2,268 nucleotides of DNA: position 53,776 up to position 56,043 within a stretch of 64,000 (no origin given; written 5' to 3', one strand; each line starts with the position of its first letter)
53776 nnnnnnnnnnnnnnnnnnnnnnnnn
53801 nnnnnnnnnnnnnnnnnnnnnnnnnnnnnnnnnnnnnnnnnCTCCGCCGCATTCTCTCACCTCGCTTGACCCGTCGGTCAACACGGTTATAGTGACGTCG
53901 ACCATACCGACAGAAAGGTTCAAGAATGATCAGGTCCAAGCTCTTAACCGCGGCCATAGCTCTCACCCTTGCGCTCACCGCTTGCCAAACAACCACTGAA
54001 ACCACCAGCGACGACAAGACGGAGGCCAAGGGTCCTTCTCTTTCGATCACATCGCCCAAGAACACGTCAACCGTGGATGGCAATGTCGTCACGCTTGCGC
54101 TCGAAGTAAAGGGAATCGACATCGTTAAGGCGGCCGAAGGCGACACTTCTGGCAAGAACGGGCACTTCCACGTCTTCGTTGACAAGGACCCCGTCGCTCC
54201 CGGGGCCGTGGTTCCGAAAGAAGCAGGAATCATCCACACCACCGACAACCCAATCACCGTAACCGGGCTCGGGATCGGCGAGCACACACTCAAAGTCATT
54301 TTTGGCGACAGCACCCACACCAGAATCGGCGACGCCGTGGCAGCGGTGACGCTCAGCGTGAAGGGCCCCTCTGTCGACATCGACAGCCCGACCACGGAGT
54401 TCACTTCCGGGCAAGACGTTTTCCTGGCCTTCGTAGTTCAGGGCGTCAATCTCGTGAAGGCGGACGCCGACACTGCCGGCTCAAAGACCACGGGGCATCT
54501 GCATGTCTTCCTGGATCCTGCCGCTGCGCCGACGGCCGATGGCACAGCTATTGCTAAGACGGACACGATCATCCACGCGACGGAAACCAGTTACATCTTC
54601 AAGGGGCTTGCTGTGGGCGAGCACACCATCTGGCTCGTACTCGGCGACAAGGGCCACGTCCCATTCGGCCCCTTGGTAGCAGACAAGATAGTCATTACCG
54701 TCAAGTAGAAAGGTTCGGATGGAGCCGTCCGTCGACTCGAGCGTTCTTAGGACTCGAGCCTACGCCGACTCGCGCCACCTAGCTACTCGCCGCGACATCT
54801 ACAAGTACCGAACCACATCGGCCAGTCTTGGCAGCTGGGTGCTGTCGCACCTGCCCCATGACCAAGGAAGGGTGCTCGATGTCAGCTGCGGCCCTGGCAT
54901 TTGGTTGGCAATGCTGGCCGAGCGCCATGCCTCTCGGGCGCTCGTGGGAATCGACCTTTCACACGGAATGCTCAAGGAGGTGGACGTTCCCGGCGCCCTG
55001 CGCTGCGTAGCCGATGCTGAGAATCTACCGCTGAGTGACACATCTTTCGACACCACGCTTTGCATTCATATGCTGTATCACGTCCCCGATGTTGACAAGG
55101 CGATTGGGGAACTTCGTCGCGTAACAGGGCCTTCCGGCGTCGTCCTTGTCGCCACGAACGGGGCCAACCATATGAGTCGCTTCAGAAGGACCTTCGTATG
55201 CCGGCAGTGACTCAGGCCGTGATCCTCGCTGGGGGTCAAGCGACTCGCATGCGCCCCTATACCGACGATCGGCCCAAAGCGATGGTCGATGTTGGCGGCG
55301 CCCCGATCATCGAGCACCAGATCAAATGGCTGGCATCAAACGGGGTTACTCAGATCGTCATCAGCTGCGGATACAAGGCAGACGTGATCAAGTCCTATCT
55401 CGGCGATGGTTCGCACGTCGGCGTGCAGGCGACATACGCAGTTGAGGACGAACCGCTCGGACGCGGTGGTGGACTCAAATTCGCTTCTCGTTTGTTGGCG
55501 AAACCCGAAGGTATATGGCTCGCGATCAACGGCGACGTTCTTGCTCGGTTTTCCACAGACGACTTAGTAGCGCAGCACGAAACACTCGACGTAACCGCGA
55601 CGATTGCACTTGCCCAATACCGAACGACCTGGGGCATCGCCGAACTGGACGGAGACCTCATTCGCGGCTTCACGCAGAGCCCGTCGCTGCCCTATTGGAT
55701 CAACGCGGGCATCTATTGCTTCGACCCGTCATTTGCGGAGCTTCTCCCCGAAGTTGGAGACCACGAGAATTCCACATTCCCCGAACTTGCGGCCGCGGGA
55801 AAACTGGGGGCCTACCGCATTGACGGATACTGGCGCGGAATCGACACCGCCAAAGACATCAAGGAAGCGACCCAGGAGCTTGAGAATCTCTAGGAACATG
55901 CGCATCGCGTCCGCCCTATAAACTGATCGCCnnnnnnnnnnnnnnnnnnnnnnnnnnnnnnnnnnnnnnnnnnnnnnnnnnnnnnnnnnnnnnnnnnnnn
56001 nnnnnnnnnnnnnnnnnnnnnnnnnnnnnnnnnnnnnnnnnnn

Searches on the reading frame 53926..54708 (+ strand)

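Call 6: search_protein_families(library=pfam, proteins=[window:53926-54708:+])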
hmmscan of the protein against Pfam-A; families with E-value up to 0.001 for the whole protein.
window:53926-54708:+ (260 aa): 2 families
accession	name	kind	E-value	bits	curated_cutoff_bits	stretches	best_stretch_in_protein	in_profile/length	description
PF14347.11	DUF4399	-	1.2e-24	86.9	28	2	169-260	3-91/91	Domain of unknown function (DUF4399)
PF22308.1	DUF6969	-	0.00067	19.7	27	0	73-95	61-83/201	Domain of unknown function (DUF6969)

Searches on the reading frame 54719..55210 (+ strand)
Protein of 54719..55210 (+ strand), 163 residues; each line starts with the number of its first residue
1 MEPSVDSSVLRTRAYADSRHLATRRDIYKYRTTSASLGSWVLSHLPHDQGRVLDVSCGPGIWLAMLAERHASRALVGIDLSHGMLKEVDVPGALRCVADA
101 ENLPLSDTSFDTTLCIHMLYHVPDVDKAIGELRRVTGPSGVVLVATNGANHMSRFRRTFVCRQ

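Call 8: search_protein_families(library=pfam, proteins=[window:54719-55210:+])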
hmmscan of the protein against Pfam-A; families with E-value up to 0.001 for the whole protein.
window:54719-55210:+ (163 aa): 7 families
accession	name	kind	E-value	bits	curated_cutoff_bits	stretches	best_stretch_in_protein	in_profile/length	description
PF08241.18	Methyltransf_11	-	1.7e-19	70.7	21.2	1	53-143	1-94/95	Methyltransferase domain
PF13649.12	Methyltransf_25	-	3.5e-16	60.1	27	1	52-140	1-97/97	Methyltransferase domain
PF13489.12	Methyltransf_23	-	1e-13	51.8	27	1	47-150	21-122/164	Methyltransferase domain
PF13847.12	Methyltransf_31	-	1.1e-11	45.1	27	1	47-146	2-111/145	Methyltransferase domain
PF08242.18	Methyltransf_12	-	6.2e-10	40.1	30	1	53-142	1-98/98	Methyltransferase domain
PF01209.24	Ubie_methyltran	-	1e-08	35.3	20.1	1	50-157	49-164/233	ubiE/COQ5 methyltransferase family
PF01728.25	FtsJ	-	5.7e-05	23.5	24.1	1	48-89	21-61/181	FtsJ-like methyltransferase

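Call 39: search_protein_families(library=ncbifam, proteins=[window:54719-55210:+], max_evalue=0.001)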
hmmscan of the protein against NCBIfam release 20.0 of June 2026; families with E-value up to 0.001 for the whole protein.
window:54719-55210:+ (163 aa): 29 families (the best 25 are shown)
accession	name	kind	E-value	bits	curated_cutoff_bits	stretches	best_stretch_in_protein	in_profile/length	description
NF045667.1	MTase_DVU1556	equivalog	3.4e-15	56.1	155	1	47-144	21-119/213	DVU_1556 family methyltransferase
TIGR02072.1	BioC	equivalog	4.1e-13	49.7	184.95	1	42-159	28-147/244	malonyl-ACP O-methyltransferase BioC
NF001241.0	PRK00216.1-2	equivalog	4.2e-13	49.5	327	1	50-159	53-162/231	demethylmenaquinone methyltransferase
TIGR01934.1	MenG_MenH_UbiE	subfamily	5.4e-12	45.5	158.35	1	47-145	38-142/223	ubiquinone/menaquinone biosynthesis methyltransferase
NF007610.0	PRK10258.1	equivalog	7e-11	41.9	342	1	43-154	36-148/251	malonyl-ACP O-methyltransferase BioC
NF008300.0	PRK11088.1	equivalog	1.2e-10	41.3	303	1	29-157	66-192/272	23S rRNA (guanine(745)-N(1))-methyltransferase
NF001243.0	PRK00216.1-4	equivalog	6.5e-10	38.7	235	1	50-160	49-167/237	demethylmenaquinone methyltransferase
NF004452.0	PRK05785.1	equivalog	6.8e-10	38.8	207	1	14-154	21-155/228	hypothetical protein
NF001244.0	PRK00216.1-5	equivalog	9.7e-10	38.1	216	1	48-144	48-153/236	bifunctional demethylmenaquinone methyltransferase/2-methoxy-6-polyprenyl-1,4-benzoquinol methylase UbiE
TIGR01983.1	UbiG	equivalog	1.5e-09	37.5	102.95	1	49-154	50-161/228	bifunctional 2-polyprenyl-6-hydroxyphenol methylase/3-demethylubiquinol 3-O-methyltransferase UbiG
NF040539.1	AST_met_ArsM_2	exception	1.6e-09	38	240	1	47-143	55-162/262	putative arsinothricin biosynthesis methyltransferase ArsM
NF045825.1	FAmtase_mtf2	equivalog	6e-09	35.5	400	1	51-145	61-159/248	fatty-acid O-methyltransferase Mtf2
NF045823.1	PthPhpthDimycoMt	equivalog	9.8e-09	34.7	300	1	51-145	69-167/256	phthiotriol/phenolphthiotriol dimycocerosates methyltransferase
TIGR02752.1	MenG_heptapren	equivalog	1.1e-08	34.9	419.85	1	51-159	48-164/231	demethylmenaquinone methyltransferase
NF052510.1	methyltran_MpqE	exception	2.5e-07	30.3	335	1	47-144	45-151/234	methyl-plastoquinone biosynthesis methyltransferase MpqE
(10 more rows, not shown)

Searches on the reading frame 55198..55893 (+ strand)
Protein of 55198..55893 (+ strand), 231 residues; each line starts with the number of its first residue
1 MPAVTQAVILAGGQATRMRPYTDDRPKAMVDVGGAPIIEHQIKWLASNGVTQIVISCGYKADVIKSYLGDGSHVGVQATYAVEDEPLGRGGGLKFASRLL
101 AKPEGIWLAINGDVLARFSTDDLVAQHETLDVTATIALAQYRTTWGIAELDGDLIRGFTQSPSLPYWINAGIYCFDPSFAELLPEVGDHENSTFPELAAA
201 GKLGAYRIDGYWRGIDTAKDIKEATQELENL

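Call 8: search_protein_families(library=pfam, proteins=[window:55198-55893:+])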
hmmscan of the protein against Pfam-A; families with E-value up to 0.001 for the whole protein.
window:55198-55893:+ (231 aa): 3 families
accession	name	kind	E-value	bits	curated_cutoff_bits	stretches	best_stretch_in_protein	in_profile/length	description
PF00483.29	NTP_transferase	-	1.5e-29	103.7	21.2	1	7-229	2-243/245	Nucleotidyl transferase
PF12804.13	NTP_transf_3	-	4.3e-11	43.7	27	1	7-99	1-82/160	MobA-like NTP transferase domain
PF01128.25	IspD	-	0.00063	20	27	1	7-57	3-51/221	2-C-methyl-D-erythritol 4-phosphate cytidylyltransferase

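Call 39: search_protein_families(library=ncbifam, proteins=[window:55198-55893:+], max_evalue=0.001)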
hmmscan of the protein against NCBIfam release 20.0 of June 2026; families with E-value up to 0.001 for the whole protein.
window:55198-55893:+ (231 aa): 37 families (the best 25 are shown)
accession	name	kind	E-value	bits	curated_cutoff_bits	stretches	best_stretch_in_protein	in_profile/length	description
NF052502.1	man1P_GTase_Rv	exception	4.9e-38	130.9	440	1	5-227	1-229/352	mannose-1-phosphate guanylyltransferase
TIGR03992.1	Arch_glmU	subfamily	1.4e-31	109.7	292.1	1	6-224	2-223/393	bifunctional sugar-1-phosphate nucleotidylyltransferase/acetyltransferase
NF045761.1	NAMPUrTaseMurU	equivalog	1.9e-31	109.7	250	1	6-225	2-224/226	N-acetylmuramate alpha-1-phosphate uridylyltransferase MurU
TIGR02623.1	G1P_cyt_trans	equivalog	1.3e-29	103.5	300.25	2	6-70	2-66/255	glucose-1-phosphate cytidylyltransferase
NF041313.1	UDPGP_AglF_Halo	equivalog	5.8e-25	88.1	400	1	6-226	2-232/234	UTP--glucose-1-phosphate uridylyltransferase AglF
TIGR01208.1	rmlA_long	equivalog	8.4e-24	84.1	320.25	1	7-226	2-232/353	glucose-1-phosphate thymidylyltransferase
NF049965.1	GlMnHpPGnyltfHddC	equivalog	1.4e-21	77.2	300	1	6-175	2-167/221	D-glycero-D-manno-heptose 1-phosphate guanosyltransferase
NF045697.1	MurNAcPUrMurU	equivalog_domain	2.1e-21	76.4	370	1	8-223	1-225/229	N-acetylmuramate alpha-1-phosphate uridylyltransferase MurU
NF010935.0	PRK14355.1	equivalog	5.5e-15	54.9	718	1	6-180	5-183/459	bifunctional UDP-N-acetylglucosamine diphosphorylase/glucosamine-1-phosphate N-acetyltransferase GlmU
NF010934.1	PRK14354.1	equivalog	8.8e-15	54.1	450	1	7-147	2-139/447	bifunctional UDP-N-acetylglucosamine diphosphorylase/glucosamine-1-phosphate N-acetyltransferase GlmU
TIGR01207.1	rmlA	equivalog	2.6e-11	43.1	360.65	1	7-182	2-182/286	glucose-1-phosphate thymidylyltransferase RfbA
TIGR01173.1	glmU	equivalog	5.7e-11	41.9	366.85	1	6-176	2-173/452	bifunctional UDP-N-acetylglucosamine diphosphorylase/glucosamine-1-phosphate N-acetyltransferase GlmU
NF041135.1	IPPtranDIPPsyn_Thcocales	equivalog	8.1e-11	41.5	580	1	6-68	2-61/419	bifunctional L-myo-inositol-1-phosphate cytidylyltransferase/CDP-L-myo-inositol myo-inositolphosphotransferase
NF010940.0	PRK14360.1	equivalog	9.4e-11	40.9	602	1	8-189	5-191/452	bifunctional UDP-N-acetylglucosamine diphosphorylase/glucosamine-1-phosphate N-acetyltransferase GlmU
NF010933.0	PRK14353.1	equivalog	2.1e-10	39.8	505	1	5-141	6-135/453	bifunctional UDP-N-acetylglucosamine diphosphorylase/glucosamine-1-phosphate N-acetyltransferase GlmU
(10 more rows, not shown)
